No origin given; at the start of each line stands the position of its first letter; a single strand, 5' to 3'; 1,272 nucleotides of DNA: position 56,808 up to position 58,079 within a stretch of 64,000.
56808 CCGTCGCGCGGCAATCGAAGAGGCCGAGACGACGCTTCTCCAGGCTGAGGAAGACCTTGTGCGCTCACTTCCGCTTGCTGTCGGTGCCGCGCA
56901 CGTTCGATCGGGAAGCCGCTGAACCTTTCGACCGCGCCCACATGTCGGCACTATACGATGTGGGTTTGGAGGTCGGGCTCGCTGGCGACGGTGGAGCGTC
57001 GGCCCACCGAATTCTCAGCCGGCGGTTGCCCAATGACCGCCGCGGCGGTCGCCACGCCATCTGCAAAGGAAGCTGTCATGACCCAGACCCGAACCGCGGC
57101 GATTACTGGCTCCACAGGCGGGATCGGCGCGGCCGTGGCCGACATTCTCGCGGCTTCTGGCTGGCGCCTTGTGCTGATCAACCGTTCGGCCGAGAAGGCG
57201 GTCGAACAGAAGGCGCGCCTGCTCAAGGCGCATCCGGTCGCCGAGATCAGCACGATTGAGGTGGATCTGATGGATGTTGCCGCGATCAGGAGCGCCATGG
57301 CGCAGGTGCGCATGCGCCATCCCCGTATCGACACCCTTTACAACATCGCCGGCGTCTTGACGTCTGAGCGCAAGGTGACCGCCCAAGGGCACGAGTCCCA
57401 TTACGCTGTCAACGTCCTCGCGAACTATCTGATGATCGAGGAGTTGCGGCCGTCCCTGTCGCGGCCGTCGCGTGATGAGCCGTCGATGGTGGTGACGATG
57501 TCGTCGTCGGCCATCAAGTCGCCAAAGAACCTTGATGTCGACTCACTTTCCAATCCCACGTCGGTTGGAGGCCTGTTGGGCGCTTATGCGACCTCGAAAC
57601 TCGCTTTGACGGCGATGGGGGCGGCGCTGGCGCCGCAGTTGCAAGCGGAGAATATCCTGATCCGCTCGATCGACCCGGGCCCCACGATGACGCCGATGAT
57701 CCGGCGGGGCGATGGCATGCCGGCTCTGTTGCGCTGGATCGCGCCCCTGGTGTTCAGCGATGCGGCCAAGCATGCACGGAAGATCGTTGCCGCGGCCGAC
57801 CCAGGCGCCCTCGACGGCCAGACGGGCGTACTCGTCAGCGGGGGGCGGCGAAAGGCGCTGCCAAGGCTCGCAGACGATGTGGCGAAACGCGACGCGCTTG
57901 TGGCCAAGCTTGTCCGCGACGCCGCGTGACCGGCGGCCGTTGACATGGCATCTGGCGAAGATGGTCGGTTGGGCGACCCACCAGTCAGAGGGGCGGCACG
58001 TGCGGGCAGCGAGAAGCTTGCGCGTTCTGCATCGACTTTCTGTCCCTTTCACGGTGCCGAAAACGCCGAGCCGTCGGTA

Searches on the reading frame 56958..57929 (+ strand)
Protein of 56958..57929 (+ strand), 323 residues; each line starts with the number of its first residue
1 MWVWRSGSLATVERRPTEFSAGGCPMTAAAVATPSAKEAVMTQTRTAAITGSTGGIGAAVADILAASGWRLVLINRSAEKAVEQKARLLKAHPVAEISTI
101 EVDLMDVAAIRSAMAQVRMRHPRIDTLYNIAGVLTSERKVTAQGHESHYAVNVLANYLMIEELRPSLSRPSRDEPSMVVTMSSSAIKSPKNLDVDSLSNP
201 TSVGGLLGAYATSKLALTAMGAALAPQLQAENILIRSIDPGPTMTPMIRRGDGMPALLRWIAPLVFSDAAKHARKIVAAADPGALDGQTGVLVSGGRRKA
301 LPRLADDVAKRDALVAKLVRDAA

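Call 30: search_protein_families(library=pfam, proteins=[window:56958-57929:+], max_evalue=0.001)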
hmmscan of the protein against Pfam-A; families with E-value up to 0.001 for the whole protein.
window:56958-57929:+ (323 aa): 6 families
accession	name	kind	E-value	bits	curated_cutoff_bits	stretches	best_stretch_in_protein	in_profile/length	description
PF00106.31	adh_short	-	9.7e-27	94.2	26.6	1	46-248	2-187/195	short chain dehydrogenase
PF13561.12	adh_short_C2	-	2.1e-20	73.8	27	1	54-261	6-194/236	Enoyl-(Acyl carrier protein) reductase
PF08659.16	KR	-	5.4e-11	43.2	22.6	1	48-138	4-96/180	KR domain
PF01370.27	Epimerase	-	1.4e-10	41.5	20.9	1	48-227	2-159/240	NAD dependent epimerase/dehydratase family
PF16363.11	GDP_Man_Dehyd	-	1.4e-06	28.5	27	1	49-166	2-116/332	GDP-mannose 4,6 dehydratase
PF05368.20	NmrA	-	0.00064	19.9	27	1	44-118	2-71/298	NmrA-like family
